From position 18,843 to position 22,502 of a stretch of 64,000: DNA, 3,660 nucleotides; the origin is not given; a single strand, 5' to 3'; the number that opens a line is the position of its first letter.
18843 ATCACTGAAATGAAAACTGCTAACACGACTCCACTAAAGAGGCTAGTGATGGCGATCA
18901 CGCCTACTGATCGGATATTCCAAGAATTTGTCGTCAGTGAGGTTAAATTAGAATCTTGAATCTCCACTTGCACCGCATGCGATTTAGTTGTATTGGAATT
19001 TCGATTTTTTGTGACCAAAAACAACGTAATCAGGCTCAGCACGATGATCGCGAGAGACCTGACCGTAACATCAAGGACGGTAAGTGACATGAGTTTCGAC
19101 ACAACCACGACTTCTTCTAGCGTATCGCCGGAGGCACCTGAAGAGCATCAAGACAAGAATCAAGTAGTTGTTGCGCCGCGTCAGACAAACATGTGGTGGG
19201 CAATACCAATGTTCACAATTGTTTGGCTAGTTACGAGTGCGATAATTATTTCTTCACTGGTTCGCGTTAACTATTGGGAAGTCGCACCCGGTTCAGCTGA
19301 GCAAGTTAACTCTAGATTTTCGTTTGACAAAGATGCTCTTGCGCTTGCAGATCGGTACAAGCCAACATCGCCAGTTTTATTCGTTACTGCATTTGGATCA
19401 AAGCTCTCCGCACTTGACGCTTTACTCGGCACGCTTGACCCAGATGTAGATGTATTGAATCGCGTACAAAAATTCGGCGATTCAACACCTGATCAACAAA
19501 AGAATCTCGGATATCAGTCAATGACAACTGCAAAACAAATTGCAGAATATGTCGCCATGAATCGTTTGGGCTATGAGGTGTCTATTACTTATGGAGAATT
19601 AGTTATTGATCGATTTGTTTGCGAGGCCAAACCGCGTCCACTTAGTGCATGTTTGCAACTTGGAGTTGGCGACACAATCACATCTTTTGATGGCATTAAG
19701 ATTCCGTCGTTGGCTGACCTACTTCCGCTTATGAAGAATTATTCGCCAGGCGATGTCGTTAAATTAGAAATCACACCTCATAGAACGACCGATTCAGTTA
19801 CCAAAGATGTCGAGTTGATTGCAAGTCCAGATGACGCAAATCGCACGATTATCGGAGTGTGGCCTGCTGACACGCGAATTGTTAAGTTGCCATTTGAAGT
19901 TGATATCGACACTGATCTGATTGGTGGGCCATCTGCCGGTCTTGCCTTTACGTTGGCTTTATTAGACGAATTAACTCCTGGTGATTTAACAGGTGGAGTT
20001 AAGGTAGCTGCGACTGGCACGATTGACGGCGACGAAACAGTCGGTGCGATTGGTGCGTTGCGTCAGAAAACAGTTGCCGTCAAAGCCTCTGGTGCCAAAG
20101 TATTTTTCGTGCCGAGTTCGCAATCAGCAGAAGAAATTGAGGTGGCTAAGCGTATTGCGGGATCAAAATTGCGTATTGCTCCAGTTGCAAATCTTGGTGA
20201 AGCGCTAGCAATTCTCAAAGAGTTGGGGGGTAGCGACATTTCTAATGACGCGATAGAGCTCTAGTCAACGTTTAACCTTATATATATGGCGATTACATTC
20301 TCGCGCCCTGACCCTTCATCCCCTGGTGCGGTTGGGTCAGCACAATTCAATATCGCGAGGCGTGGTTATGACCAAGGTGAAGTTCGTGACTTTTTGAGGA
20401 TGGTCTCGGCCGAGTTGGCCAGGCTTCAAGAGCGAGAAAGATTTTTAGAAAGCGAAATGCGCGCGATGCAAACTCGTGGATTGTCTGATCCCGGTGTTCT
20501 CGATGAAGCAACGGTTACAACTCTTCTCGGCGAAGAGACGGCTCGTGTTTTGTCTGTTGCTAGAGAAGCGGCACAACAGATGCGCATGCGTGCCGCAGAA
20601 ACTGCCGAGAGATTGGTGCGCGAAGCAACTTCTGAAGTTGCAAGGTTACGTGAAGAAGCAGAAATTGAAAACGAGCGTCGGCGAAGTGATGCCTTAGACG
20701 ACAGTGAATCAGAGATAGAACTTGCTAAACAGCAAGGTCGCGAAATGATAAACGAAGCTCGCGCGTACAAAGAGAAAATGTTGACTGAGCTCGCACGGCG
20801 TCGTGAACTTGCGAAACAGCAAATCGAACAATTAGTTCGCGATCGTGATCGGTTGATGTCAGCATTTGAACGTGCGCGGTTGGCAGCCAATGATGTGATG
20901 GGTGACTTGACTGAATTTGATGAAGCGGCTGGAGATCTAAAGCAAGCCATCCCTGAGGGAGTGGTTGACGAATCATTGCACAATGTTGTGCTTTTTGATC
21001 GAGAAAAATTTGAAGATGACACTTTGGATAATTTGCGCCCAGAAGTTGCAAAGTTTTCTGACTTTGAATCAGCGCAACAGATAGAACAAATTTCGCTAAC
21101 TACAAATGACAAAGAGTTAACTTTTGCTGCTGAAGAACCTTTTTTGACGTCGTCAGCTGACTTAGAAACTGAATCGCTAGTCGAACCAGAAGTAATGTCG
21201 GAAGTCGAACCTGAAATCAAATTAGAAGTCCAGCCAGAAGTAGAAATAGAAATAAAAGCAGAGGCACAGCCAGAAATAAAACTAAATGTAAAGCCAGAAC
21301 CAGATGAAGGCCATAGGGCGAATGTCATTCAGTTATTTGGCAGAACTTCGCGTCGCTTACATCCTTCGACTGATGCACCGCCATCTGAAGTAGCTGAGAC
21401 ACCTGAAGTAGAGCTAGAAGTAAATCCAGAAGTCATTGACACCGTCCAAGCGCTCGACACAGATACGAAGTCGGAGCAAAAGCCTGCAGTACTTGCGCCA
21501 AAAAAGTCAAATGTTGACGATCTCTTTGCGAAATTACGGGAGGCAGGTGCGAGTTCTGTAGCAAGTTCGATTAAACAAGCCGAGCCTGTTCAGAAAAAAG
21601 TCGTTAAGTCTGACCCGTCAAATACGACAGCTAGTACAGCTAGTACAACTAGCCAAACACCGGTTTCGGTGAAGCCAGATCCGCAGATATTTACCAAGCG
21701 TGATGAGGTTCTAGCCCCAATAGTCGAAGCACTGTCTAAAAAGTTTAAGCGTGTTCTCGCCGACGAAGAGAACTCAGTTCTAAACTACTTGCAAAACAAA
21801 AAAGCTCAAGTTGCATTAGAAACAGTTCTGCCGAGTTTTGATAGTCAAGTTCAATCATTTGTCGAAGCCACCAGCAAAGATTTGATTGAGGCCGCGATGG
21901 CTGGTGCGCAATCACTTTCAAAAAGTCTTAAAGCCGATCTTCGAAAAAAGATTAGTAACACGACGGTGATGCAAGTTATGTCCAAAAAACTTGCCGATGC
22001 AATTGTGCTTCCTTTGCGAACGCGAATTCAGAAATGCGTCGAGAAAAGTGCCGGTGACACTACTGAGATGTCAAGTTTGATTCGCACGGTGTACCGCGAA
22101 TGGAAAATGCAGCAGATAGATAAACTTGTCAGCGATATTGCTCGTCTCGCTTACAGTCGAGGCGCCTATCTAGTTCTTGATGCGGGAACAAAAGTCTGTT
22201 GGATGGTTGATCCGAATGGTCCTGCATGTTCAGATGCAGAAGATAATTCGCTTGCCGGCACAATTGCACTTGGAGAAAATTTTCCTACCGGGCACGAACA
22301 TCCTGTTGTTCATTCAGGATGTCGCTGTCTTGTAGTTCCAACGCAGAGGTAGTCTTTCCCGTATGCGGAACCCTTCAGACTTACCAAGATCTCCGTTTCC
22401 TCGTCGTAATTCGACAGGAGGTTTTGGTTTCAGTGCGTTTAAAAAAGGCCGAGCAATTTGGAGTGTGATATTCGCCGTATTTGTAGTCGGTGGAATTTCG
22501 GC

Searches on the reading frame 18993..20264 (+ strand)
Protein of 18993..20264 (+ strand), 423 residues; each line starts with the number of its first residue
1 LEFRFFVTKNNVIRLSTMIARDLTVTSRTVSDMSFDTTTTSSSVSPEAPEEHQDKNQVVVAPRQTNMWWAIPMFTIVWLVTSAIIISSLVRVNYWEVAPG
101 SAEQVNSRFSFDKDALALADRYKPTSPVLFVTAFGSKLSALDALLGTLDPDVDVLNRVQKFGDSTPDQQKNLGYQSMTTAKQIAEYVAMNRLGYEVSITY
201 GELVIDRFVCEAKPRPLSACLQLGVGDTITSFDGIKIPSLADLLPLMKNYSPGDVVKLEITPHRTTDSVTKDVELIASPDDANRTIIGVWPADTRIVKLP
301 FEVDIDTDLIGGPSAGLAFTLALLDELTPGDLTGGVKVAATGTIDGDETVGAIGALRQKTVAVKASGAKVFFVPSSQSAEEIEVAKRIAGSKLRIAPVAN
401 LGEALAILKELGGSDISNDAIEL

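Call 15: search_protein_families(library=ncbifam, proteins=[window:18993-20264:+], max_evalue=0.00001)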
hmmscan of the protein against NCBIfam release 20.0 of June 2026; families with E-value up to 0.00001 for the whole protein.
window:18993-20264:+ (423 aa): 4 families
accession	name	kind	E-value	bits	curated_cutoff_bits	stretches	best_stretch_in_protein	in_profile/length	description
NF041438.1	SepM_fam_S16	equivalog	4.7e-31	108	200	1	67-383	3-299/340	SepM family pheromone-processing serine protease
TIGR00763.1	lon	equivalog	2.2e-06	26.4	608.05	1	312-405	701-791/795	endopeptidase La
TIGR02902.1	spore_lonB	equivalog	3.2e-06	26.1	723.3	1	310-407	439-529/531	ATP-dependent protease LonB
NF008053.0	PRK10787.1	equivalog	7.6e-06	24.3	891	0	311-408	676-770/784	endopeptidase La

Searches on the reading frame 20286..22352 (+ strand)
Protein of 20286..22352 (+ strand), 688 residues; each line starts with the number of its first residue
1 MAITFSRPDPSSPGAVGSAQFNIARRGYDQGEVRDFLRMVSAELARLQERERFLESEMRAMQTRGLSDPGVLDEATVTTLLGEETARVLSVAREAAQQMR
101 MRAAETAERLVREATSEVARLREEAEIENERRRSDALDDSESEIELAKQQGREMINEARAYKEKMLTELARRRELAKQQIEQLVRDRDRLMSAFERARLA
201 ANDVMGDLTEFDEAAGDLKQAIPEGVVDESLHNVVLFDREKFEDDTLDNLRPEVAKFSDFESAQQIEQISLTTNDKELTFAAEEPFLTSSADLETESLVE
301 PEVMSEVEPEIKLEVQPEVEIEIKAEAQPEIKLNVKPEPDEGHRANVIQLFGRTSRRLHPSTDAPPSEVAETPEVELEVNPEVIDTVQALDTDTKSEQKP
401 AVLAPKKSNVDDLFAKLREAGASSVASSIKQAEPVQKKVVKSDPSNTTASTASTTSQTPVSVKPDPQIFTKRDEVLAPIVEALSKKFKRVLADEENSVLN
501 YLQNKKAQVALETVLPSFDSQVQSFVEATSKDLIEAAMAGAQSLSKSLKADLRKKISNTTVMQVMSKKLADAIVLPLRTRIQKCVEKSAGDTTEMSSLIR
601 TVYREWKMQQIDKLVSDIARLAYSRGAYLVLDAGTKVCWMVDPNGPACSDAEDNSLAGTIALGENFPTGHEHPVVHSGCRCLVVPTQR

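Call 59: search_protein_families(library=pfam, proteins=[window:20286-22352:+], max_evalue=0.00001)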
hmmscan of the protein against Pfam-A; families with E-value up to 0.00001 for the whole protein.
window:20286-22352:+ (688 aa): 1 family
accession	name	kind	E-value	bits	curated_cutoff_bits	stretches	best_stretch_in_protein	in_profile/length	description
PF05103.18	DivIVA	-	2.9e-09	37.4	28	1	18-129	8-120/131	DivIVA protein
